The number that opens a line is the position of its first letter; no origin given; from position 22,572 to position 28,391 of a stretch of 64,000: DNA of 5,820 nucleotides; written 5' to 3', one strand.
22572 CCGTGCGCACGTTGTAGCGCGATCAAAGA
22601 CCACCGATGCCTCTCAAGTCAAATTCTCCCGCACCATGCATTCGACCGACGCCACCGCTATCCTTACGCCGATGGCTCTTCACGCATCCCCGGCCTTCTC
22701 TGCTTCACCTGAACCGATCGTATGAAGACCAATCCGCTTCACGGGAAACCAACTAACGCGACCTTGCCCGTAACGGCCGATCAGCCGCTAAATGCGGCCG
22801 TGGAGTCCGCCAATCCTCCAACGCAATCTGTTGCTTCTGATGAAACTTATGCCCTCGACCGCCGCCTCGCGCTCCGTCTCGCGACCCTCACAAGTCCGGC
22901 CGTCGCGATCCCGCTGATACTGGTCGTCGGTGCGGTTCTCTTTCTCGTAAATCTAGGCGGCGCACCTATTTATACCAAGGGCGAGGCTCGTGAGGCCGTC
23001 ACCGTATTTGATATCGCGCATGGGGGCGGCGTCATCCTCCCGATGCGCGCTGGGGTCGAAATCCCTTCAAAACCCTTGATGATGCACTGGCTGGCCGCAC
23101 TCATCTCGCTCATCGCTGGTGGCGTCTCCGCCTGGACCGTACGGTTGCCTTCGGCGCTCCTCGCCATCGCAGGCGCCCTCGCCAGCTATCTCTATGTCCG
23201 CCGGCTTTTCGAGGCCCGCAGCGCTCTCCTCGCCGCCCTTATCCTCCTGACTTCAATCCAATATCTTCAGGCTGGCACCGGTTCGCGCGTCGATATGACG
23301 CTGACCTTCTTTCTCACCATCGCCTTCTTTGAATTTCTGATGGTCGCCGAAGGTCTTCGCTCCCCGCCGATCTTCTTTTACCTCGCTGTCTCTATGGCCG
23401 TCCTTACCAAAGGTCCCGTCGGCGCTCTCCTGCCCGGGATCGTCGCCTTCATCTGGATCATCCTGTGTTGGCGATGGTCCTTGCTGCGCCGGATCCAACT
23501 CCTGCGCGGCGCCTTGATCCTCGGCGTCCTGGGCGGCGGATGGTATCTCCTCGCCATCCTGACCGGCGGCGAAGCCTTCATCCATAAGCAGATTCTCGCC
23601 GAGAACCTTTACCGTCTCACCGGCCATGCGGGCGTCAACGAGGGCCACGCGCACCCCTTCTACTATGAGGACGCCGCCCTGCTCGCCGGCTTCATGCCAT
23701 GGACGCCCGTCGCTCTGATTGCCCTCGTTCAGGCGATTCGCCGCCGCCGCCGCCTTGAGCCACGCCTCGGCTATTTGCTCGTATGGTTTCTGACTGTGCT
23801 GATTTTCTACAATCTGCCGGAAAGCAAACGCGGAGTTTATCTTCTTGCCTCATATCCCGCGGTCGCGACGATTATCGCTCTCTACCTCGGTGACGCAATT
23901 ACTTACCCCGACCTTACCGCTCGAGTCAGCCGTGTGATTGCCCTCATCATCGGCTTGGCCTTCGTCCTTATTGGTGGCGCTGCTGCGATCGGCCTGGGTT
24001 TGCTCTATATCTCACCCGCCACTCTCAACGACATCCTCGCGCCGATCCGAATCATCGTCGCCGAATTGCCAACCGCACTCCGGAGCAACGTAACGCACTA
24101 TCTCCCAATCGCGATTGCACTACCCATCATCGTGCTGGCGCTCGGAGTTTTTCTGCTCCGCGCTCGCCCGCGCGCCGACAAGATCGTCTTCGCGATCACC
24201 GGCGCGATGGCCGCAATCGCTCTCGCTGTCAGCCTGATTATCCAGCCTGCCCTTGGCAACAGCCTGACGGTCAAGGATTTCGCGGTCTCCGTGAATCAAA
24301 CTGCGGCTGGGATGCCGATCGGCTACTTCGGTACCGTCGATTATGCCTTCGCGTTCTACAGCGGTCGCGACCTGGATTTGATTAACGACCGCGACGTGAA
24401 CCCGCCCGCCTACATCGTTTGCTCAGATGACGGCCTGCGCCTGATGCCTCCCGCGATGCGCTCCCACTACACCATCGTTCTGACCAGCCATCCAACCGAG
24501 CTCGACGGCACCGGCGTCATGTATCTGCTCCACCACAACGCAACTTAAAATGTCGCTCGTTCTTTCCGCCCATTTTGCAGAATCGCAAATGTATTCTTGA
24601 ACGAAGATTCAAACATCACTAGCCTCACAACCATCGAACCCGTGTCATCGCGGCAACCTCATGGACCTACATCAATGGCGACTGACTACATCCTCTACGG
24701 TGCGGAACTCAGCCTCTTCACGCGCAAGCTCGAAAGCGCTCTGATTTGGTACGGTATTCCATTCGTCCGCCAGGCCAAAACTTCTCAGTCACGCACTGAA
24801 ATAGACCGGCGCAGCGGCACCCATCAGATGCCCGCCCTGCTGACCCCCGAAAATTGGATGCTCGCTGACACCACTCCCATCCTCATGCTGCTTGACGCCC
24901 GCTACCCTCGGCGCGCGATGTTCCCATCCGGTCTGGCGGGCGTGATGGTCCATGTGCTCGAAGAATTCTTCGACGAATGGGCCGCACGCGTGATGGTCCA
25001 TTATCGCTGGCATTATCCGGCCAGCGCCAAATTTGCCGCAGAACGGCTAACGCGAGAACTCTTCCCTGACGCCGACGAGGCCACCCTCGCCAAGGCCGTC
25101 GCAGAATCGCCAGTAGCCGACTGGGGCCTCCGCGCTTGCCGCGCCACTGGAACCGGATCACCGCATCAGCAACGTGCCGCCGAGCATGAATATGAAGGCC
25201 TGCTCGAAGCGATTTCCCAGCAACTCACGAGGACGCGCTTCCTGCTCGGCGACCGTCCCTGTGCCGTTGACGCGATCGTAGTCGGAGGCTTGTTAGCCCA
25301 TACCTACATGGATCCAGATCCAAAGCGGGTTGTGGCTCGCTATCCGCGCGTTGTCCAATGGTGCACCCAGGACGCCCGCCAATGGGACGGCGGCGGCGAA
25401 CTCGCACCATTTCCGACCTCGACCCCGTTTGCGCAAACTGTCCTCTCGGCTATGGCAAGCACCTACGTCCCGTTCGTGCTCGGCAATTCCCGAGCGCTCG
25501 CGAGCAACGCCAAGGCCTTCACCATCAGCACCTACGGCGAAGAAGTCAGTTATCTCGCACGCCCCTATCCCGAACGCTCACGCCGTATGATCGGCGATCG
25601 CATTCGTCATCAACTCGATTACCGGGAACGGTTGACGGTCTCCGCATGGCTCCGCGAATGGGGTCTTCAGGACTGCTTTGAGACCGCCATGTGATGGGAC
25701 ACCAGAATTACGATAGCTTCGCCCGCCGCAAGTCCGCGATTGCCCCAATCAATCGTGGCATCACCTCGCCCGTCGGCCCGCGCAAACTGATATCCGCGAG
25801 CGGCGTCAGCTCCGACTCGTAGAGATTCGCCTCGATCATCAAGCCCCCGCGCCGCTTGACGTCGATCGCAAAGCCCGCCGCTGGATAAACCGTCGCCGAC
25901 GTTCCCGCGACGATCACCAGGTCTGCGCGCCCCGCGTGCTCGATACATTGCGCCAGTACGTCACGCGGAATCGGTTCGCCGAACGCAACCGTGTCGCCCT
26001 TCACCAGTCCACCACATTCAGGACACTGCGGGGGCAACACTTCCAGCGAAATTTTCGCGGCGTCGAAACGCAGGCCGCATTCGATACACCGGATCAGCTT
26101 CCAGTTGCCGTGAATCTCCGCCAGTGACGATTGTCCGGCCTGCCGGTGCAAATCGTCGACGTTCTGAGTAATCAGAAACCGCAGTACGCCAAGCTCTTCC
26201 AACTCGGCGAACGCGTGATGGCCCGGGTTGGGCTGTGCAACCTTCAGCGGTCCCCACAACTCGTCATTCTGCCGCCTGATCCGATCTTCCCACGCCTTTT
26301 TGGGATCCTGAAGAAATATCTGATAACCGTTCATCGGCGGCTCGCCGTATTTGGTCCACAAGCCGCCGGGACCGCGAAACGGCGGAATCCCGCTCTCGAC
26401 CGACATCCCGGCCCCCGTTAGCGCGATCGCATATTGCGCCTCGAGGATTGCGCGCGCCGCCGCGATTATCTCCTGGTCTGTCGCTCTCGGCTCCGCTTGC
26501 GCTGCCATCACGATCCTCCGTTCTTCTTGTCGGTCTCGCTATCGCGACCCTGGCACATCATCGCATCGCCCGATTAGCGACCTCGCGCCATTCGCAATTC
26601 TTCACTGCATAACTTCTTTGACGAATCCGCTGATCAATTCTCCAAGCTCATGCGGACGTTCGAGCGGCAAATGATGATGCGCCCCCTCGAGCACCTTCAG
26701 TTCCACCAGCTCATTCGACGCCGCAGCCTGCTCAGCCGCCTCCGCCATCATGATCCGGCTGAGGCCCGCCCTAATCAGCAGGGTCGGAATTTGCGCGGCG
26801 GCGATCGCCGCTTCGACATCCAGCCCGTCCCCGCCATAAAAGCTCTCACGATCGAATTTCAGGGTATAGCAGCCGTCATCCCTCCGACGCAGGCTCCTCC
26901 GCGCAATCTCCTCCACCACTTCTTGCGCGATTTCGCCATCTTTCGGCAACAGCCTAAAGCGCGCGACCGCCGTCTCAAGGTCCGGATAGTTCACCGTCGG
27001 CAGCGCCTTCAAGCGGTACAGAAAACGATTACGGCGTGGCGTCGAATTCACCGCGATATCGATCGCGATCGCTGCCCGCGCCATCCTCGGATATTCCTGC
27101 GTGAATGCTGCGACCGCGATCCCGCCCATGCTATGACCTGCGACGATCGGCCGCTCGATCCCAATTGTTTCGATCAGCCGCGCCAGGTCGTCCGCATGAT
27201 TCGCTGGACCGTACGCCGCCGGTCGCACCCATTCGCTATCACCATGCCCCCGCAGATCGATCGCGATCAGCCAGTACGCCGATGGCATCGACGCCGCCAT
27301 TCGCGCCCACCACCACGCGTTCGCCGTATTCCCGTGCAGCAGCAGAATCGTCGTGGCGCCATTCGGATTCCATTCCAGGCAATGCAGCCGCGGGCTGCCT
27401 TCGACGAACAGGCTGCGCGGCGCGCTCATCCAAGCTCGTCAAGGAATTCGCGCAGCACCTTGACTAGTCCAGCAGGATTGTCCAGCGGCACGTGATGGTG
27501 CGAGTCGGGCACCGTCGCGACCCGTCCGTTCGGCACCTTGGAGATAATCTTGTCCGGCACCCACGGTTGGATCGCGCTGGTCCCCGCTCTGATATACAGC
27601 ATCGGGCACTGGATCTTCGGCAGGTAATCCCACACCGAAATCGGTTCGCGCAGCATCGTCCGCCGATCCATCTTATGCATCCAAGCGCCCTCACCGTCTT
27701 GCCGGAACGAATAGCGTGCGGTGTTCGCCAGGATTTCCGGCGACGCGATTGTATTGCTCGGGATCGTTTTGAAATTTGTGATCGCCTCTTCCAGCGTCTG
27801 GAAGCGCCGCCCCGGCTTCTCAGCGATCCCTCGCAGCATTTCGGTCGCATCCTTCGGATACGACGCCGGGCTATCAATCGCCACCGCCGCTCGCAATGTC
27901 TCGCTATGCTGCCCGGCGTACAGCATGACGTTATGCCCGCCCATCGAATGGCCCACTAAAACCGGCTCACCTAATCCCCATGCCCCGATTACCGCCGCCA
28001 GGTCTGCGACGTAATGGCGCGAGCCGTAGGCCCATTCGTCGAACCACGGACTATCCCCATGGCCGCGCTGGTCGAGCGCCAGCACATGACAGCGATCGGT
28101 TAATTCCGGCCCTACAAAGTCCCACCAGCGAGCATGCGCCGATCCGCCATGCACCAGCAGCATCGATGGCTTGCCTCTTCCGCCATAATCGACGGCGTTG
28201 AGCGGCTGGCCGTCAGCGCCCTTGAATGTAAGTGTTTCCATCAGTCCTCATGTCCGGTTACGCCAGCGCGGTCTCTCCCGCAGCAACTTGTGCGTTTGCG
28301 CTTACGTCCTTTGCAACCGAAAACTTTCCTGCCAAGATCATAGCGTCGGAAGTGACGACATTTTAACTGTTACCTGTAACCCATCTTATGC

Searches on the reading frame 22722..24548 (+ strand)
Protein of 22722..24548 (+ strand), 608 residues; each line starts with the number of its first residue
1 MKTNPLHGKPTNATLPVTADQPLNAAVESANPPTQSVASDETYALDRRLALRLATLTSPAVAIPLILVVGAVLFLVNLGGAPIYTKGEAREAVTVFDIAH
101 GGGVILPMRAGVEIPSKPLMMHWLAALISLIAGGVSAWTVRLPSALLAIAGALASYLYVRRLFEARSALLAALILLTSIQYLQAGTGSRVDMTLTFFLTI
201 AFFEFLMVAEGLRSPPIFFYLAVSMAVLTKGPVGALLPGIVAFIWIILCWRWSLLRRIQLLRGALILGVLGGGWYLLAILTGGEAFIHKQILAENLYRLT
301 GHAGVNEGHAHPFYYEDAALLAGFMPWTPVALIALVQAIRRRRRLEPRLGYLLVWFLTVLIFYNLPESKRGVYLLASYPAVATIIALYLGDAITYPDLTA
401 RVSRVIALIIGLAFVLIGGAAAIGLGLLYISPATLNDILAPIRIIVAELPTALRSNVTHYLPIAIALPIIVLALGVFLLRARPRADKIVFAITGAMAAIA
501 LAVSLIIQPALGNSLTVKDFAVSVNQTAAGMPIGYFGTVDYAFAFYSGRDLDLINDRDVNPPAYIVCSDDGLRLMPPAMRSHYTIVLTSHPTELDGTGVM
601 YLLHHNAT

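Call 4: search_protein_families(library=pfam, proteins=[window:22722-24548:+])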
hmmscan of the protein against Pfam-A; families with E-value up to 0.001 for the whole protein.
window:22722-24548:+ (608 aa): 2 families
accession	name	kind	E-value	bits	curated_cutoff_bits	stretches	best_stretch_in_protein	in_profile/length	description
PF13231.12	PMT_2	-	2.2e-15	57.7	26.1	1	116-267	1-150/160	Dolichyl-phosphate-mannose-protein mannosyltransferase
PF02366.24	PMT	-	2.5e-07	30.9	22.7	1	130-277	75-235/245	Dolichyl-phosphate-mannose-protein mannosyltransferase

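Call 5: search_protein_families(library=ncbifam, proteins=[window:22722-24548:+])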
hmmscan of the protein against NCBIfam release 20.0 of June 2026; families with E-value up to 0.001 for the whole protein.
window:22722-24548:+ (608 aa): 1 family
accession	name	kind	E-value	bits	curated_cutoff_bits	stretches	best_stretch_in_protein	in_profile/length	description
NF009784.2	PRK13279.1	equivalog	1.6e-26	93.1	567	1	63-417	7-361/539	lipid IV(A) 4-amino-4-deoxy-L-arabinosyltransferase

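Call 64: search_solved_structures(query=window:22722-24548:+, max_evalue=0.01)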
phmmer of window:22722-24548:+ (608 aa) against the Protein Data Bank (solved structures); distinct sequences matched with E-value up to 0.01: 1.
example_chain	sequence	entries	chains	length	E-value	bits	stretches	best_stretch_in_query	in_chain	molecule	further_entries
5ezm_A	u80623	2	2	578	5.3e-15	58.1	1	64-555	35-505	4-amino-4-deoxy-L-arabinose transferase or related glycosyltransferases of PMT family | 4-amino-4-deoxy-L-arabinose (L-Ara4N) transferase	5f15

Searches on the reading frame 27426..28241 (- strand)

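Call 32: search_protein_families(library=pfam, proteins=[window:27426-28241:-], max_evalue=0.0001)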
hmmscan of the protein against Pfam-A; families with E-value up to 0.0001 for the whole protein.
window:27426-28241:- (271 aa): 3 families
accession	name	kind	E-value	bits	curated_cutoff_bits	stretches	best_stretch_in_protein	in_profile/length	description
PF12697.13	Abhydrolase_6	-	1.5e-23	85.1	26.3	1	28-261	2-216/217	Alpha/beta hydrolase family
PF00561.26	Abhydrolase_1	-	1.6e-19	71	25.8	1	25-152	1-129/245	alpha/beta hydrolase fold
PF12146.15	Hydrolase_4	-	5.1e-15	55.9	27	1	26-152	6-139/239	Serine aminopeptidase, S33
